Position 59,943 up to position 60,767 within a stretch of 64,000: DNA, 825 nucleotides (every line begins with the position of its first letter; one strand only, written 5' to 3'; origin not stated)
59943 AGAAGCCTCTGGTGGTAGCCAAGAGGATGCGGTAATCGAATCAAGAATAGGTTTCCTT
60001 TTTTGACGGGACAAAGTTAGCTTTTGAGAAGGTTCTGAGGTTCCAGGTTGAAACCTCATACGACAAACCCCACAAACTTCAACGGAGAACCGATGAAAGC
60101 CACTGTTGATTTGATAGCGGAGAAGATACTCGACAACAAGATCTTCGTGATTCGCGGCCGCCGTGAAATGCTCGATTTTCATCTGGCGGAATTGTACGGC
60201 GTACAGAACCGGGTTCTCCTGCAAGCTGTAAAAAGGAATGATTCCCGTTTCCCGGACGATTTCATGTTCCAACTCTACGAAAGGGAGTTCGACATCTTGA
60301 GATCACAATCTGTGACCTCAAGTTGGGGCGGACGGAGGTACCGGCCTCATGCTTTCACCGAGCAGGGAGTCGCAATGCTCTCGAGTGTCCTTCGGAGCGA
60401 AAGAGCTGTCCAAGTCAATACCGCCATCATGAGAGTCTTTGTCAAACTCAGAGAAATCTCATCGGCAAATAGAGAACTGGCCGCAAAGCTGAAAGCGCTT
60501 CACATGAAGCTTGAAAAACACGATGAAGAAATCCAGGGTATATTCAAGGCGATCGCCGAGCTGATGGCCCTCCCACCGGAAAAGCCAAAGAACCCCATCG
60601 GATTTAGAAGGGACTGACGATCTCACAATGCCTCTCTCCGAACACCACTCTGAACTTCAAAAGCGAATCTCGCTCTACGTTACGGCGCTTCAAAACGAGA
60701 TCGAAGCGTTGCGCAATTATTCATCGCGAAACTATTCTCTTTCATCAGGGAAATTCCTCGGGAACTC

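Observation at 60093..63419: Compact ORF6N / SF1 helicase with zinc ribbons / ORF6N-relic module with no obvious known-system assignment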

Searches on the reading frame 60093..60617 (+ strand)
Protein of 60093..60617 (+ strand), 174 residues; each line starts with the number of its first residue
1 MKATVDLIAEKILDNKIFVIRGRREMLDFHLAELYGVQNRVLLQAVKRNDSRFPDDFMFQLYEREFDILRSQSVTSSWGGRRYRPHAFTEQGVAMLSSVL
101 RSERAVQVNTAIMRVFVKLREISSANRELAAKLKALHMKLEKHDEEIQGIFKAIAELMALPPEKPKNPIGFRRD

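Call 3: search_protein_families(library=pfam, proteins=[window:60093-60617:+], max_evalue=0.1)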
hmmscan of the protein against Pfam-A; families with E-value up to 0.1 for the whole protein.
window:60093-60617:+ (174 aa): 4 families
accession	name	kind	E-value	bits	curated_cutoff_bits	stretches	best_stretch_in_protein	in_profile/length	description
PF10543.14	ORF6N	-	4.6e-31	107.4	27.8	1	15-99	1-86/86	ORF6N domain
PF04192.17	Utp21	-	0.006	16.9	30.8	1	93-153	137-200/209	Utp21 specific WD40 associated putative domain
PF09669.15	Phage_pRha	-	0.014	16.4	29.9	1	30-120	5-90/91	Phage regulatory protein Rha (Phage_pRha)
PF18548.6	MetOD2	-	0.064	13.6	30.6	0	104-154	30-84/88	Metanogen output domain 2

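Call 4: search_protein_families(library=padloc, proteins=[window:60093-60617:+], max_evalue=0.1)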
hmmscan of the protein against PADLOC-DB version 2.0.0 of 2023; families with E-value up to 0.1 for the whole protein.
window:60093-60617:+ (174 aa): 4 families
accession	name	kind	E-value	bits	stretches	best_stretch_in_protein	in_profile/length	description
PDLC04856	PDC-S05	-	3.3e-54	181.3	1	6-167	5-171/177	-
PDLC04869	PDC-S05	-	8.8e-53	177.5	1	5-156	9-166/306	-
PDLC04849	PDC-S05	-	3.3e-33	112.9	1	8-146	5-146/183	-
PDLC02714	PbeC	-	0.029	11.2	1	98-157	356-415/651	PbeC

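Call 5: search_protein_families(library=ncbifam, proteins=[window:60093-60617:+], max_evalue=0.1)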
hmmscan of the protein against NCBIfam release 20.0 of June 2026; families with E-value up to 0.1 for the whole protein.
window:60093-60617:+ (174 aa): 0 families

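Call 25: find_homologous_proteins(query=window:60093-60614:+, max_evalue=0.00001)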
Query window:60093-60614:+ (174 aa): 8000 proteins with E <= 0.00001 among 8000 candidates; the best 120 are listed.
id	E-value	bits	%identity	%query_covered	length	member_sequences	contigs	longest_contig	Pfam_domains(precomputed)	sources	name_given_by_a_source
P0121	8.3e-107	372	100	100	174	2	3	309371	PF10543.15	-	-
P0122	8.0e-73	262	72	100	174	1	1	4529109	PF10543.15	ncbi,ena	-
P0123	1.3e-69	251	71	100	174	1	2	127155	PF10543.15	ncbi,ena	-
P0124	3.5e-69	250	71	97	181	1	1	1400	PF10543.15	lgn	-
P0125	6.0e-69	249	71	100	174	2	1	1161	PF10543.15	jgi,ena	jgi:phage regulator Rha-like protein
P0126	7.4e-68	246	69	100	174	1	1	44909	PF10543.15,PF09669.16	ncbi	-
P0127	3.4e-67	243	70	100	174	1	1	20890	PF10543.15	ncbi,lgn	-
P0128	1.1e-65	239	68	100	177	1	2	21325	PF10543.15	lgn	-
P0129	1.0e-64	235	66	98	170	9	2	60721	PF10543.15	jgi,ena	-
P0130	2.4e-64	234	67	98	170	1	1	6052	PF10543.15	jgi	jgi:hypothetical protein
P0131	2.9e-64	234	67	98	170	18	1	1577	PF10543.15,PF09669.16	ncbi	-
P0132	3.0e-64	234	68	98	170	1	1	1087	PF10543.15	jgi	-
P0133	3.1e-64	234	66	98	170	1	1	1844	PF10543.15,PF09669.16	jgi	jgi:phage regulator Rha-like protein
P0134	7.4e-64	233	65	98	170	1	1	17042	PF10543.15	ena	-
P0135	8.6e-64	232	67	98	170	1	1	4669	PF10543.15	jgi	jgi:phage regulator Rha-like protein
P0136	9.5e-64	232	65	98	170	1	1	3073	PF10543.15,PF09669.16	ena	-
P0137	2.0e-63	231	64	98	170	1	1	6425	PF10543.15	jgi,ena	-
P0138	2.1e-63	231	65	98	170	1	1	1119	PF10543.15,PF09669.16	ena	-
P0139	2.2e-63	231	67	98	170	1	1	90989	PF10543.15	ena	-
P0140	2.4e-63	231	65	98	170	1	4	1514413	PF10543.15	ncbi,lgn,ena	-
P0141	3.4e-63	230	66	98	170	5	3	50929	PF10543.15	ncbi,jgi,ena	-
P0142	7.5e-63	229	66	100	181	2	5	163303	PF10543.15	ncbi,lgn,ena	-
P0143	2.3e-62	228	65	98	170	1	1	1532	PF10543.15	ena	-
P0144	3.2e-62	227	66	96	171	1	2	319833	PF10543.15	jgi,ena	-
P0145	4.1e-62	227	66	97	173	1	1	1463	PF10543.15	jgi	jgi:hypothetical protein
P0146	4.1e-62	227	64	98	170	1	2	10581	PF10543.15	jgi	jgi:hypothetical protein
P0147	6.1e-62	226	67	95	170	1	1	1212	PF10543.15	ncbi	-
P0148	1.7e-61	225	64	100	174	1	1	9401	PF10543.15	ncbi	-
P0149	2.7e-61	224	64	98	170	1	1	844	PF10543.15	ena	-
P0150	3.6e-61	224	64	96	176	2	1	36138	PF10543.15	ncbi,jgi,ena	ncbi:MAG: ORF6N domain-containing protein [Candidatus Omnitrophota bacterium]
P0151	4.5e-61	224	63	97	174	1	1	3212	PF10543.15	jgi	jgi:phage regulator Rha-like protein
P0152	6.4e-61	223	65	94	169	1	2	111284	PF10543.15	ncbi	-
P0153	8.4e-61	223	68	94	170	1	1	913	PF10543.15,PF09669.16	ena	-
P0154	1.5e-60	222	65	97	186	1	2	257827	PF10543.15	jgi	jgi:phage regulator Rha-like protein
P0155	1.5e-60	222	66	97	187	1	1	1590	PF10543.15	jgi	-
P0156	1.7e-60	222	65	94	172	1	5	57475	PF10543.15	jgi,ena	-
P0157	2.0e-60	221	66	97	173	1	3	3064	PF10543.15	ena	-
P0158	2.5e-60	221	67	98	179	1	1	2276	PF10543.15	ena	-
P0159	3.0e-60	221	62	96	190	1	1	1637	PF10543.15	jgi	jgi:hypothetical protein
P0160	4.7e-60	220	65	97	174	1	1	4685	PF10543.15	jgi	-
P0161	5.8e-60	220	64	97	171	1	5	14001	PF10543.15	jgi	-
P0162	5.8e-60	220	65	96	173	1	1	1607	PF10543.15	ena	-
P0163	6.1e-60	220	66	97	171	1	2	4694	PF10543.15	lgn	-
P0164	6.5e-60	220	66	96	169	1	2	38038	PF10543.15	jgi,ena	-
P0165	7.0e-60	220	65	95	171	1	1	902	PF10543.15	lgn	-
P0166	7.7e-60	220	68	96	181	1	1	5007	PF10543.15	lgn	-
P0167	8.0e-60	220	66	94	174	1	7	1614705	PF10543.15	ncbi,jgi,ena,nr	ncbi:MAG TPA: ORF6N domain-containing protein [Candidatus Omnitrophota bacterium]|nr:ORF6N domain-co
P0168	8.2e-60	219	67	92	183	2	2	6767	PF10543.15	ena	-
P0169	9.6e-60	219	66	95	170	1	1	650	PF10543.15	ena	-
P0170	1.1e-59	219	64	97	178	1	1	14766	PF10543.15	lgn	-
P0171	1.3e-59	219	64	97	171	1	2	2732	PF10543.15,PF09669.16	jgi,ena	-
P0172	1.3e-59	219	66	95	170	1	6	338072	PF10543.15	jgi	-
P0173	1.6e-59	219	64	95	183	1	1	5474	PF10543.15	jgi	jgi:phage regulator Rha-like protein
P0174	1.7e-59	218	65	97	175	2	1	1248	PF10543.15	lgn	-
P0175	1.8e-59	218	64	95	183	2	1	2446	PF10543.15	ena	-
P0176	1.9e-59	218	63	97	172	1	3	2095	PF10543.15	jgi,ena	-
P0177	2.5e-59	218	64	97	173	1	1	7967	PF10543.15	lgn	-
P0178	3.2e-59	218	66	94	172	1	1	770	PF10543.15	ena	-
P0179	4.4e-59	217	65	96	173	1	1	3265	PF10543.15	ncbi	-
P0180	5.1e-59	217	66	95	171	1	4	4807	PF10543.15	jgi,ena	jgi:hypothetical protein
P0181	5.1e-59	217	63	95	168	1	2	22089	PF10543.15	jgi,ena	jgi:phage regulator Rha-like protein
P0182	5.2e-59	217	-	-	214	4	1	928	PF10543.15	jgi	-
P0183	5.5e-59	217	65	97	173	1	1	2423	PF10543.15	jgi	-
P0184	6.0e-59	217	64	99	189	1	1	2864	PF10543.15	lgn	-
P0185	6.2e-59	217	64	100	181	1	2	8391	PF10543.15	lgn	-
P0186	7.1e-59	216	65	100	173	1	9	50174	PF10543.15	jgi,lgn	jgi:phage regulator Rha-like protein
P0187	7.8e-59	216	63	97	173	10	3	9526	PF10543.15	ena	-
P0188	8.1e-59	216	65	95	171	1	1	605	PF10543.15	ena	-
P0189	9.0e-59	216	64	95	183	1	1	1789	PF10543.15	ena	-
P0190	9.3e-59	216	67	96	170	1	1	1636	PF10543.15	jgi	jgi:phage regulator Rha-like protein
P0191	1.0e-58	216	63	94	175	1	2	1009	PF10543.15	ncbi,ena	-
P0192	1.2e-58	216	64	95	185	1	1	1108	PF10543.15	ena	-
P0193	1.4e-58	215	63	96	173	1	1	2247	PF10543.15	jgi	jgi:phage regulator Rha-like protein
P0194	1.9e-58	215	62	97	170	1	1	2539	PF10543.15,PF09669.16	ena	-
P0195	2.0e-58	215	61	95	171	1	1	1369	PF10543.15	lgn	-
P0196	2.1e-58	215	65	95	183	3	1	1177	PF10543.15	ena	-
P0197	2.2e-58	215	65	91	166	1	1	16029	PF10543.15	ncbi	ncbi:MAG: DNA-binding protein, partial [Candidatus Omnitrophica bacterium CG12_big_fil_rev_8_21_14_0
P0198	2.6e-58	215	66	95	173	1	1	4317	PF10543.15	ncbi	-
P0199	2.7e-58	215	62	98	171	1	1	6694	PF10543.15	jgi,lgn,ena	-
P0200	3.2e-58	214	62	97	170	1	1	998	PF10543.15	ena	-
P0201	3.2e-58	214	62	97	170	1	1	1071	PF10543.15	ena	-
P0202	3.3e-58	214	62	97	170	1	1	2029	PF10543.15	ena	-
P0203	3.5e-58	214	64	97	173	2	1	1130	PF10543.15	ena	-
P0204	3.9e-58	214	63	95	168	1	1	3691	PF10543.15,PF09669.16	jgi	jgi:phage regulator Rha-like protein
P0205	4.9e-58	214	63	98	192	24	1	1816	PF10543.15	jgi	-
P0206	4.9e-58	214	63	98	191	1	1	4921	PF10543.15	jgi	-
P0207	5.7e-58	213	62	98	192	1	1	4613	PF10543.15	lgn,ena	-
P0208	6.3e-58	213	62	98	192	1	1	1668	PF10543.15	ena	-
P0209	7.6e-58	213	64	95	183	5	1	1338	PF10543.15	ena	-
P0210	7.9e-58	213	64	94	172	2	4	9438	PF10543.15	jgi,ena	-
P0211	8.0e-58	213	66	100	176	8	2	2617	PF10543.15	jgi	jgi:phage regulator Rha-like protein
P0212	8.5e-58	213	62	100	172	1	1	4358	PF10543.15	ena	-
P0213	9.2e-58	213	63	95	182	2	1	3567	PF10543.15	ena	-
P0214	1.0e-57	213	65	97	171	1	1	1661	PF10543.15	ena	-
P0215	1.0e-57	213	64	92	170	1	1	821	PF10543.15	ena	-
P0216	1.2e-57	212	64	95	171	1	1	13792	PF10543.15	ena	-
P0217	1.2e-57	212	63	95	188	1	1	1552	PF10543.15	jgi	-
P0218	1.3e-57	212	62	98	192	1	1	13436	PF10543.15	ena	-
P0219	1.3e-57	212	66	95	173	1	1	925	PF10543.15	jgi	jgi:phage regulator Rha-like protein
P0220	1.3e-57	212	65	95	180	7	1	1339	PF10543.15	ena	-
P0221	1.3e-57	212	64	95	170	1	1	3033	PF10543.15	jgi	jgi:phage regulator Rha-like protein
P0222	1.4e-57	212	64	94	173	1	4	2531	PF10543.15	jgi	jgi:hypothetical protein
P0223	1.5e-57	212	64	98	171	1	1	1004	PF10543.15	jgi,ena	-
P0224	1.5e-57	212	61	95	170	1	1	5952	PF10543.15,PF09669.16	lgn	-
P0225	1.6e-57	212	60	95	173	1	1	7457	PF10543.15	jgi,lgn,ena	-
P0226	1.6e-57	212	62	95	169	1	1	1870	PF10543.15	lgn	-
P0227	1.7e-57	212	65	95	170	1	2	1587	PF10543.15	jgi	jgi:hypothetical protein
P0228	1.7e-57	212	64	97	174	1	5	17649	PF10543.15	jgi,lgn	jgi:phage regulator Rha-like protein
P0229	1.7e-57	212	63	95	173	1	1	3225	PF10543.15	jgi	-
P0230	1.8e-57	212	64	95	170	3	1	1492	PF10543.15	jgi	jgi:chromosome condensin MukBEF ATPase and DNA-binding subunit MukB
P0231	2.0e-57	212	64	97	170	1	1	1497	PF10543.15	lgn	-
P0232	2.1e-57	212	63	95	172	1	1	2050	PF10543.15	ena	-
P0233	2.3e-57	212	62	97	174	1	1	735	PF10543.15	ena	-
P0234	2.4e-57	211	64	96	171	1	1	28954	PF10543.15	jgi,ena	-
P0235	2.5e-57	211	64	95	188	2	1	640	PF10543.15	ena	-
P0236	2.5e-57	211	65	96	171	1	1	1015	PF10543.15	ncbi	-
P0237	2.7e-57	211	62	98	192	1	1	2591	PF10543.15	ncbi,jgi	-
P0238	3.2e-57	211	64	95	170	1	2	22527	PF10543.15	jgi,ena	-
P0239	3.2e-57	211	62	98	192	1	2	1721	PF10543.15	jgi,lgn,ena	-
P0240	3.4e-57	211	65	95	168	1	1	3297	PF10543.15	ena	-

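Call 27: find_related_loci(query=window:60093-60614:+, collection=metagenome_contigs, flank=5000)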
Query window:60093-60614:+ (174 aa) in metagenome_contigs; peptide patterns used: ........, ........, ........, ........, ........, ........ (x = any residue, [..] = any of these).
600 stretches matched a pattern (row limit reached: there are more); 591 encode a relative of the query (tblastn E <= 1e-3); the best 80 are kept; 80 distinct loci.
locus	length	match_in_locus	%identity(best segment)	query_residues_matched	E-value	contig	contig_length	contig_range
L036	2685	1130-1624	64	7-171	5e-65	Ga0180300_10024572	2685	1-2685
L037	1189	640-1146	63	6-174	3e-66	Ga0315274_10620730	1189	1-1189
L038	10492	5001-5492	61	7-173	1e-60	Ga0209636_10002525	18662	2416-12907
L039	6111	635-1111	63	13-171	3e-59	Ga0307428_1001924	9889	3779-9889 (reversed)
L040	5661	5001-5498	60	6-171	3e-59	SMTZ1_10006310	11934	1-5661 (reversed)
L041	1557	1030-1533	58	7-174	1e-60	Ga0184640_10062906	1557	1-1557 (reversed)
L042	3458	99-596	59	6-171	3e-58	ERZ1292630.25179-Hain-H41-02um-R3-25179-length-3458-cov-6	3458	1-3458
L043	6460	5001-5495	57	6-173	2e-57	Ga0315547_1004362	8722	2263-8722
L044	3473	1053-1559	59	6-172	2e-57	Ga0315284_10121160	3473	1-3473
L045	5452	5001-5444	61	7-154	6e-57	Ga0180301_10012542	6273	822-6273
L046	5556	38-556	60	1-174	5e-57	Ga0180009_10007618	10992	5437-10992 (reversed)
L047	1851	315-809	57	7-171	1e-57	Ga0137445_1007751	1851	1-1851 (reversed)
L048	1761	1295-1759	58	13-170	6e-58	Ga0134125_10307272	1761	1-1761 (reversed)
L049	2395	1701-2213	54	1-171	1e-56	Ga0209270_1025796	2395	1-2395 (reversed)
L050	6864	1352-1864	52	1-172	1e-55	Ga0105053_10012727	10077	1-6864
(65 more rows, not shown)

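Call 32: search_protein_families(library=pfam, alignment_id=A2, max_evalue=0.0001)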
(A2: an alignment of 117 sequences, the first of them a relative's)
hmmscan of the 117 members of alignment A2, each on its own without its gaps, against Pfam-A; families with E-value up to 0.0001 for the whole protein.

A. member 1, L036:420-815:- (131 aa): 0 families

B. families by the number of members that match (of 117 scanned): 104 families (the first 25 are shown)
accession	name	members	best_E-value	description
PF00361.26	Proton_antipo_M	7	3.1e-67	NADH:quinone oxidoreductase/Mrp antiporter, TM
PF01420.25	Methylase_S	4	9.6e-36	Type I restriction modification DNA specificity domain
PF10543.14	ORF6N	4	2.2e-35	ORF6N domain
PF02384.22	N6_Mtase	3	1.1e-106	N-6 DNA Methylase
PF04313.20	HSDR_N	3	3.8e-30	Type I restriction enzyme R protein N terminus (HSDR_N)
PF04851.21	ResIII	2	6.8e-36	Type III restriction enzyme, res subunit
PF19289.4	PmbA_TldD_3rd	2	6.3e-34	PmbA/TldA metallopeptidase C-terminal domain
PF04116.19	FA_hydroxylase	2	5.6e-28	Fatty acid hydroxylase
PF18766.7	SWI2_SNF2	2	6.6e-18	SWI2/SNF2 ATPase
PF01523.21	PmbA_TldD_1st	2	2.5e-14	PmbA/TldA metallopeptidase domain 1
PF00270.35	DEAD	2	6.5e-10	DEAD/DEAH box helicase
PF07394.17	DUF1501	1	1.9e-155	Protein of unknown function (DUF1501)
PF09484.15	Cas_TM1802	1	4.1e-142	CRISPR-associated protein TM1802 (cas_TM1802)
PF02445.21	NadA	1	9.1e-122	Quinolinate synthetase A protein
PF00346.24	Complex1_49kDa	1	5.1e-99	Respiratory-chain NADH dehydrogenase, 49 Kd subunit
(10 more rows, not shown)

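Call 66: find_related_loci(query=window:60093-60614:+, collection=viral_contigs, flank=4000)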
Query window:60093-60614:+ (174 aa) in viral_contigs; peptide patterns used: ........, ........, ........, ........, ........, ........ (x = any residue, [..] = any of these).
101 stretches matched a pattern; 95 encode a relative of the query (tblastn E <= 1e-3); the best 80 are kept; 80 distinct loci.
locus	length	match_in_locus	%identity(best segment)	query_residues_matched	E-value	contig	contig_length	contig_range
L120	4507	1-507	56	1-172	1e-55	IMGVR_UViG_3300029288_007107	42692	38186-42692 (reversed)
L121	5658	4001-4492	56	6-172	3e-52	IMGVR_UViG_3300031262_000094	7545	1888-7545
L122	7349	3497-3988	55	6-172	1e-51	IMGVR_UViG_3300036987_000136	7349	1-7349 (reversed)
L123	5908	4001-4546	48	13-173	3e-48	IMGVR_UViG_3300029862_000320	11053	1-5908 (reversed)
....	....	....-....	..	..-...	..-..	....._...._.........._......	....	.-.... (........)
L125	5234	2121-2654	49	13-173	2e-47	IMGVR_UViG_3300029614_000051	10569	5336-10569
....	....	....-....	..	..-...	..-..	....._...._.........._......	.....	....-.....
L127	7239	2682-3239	49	13-173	8e-46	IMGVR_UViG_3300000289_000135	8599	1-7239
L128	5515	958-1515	49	13-173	8e-46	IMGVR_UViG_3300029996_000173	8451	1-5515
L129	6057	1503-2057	49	13-173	2e-45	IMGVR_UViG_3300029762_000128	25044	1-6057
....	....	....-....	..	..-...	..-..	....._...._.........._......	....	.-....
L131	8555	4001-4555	49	13-173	2e-45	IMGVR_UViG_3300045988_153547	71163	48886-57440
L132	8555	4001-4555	49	13-173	2e-45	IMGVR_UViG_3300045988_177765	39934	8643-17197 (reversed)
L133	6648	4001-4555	49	13-173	2e-45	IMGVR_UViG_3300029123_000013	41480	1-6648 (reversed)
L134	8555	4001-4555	49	13-173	2e-45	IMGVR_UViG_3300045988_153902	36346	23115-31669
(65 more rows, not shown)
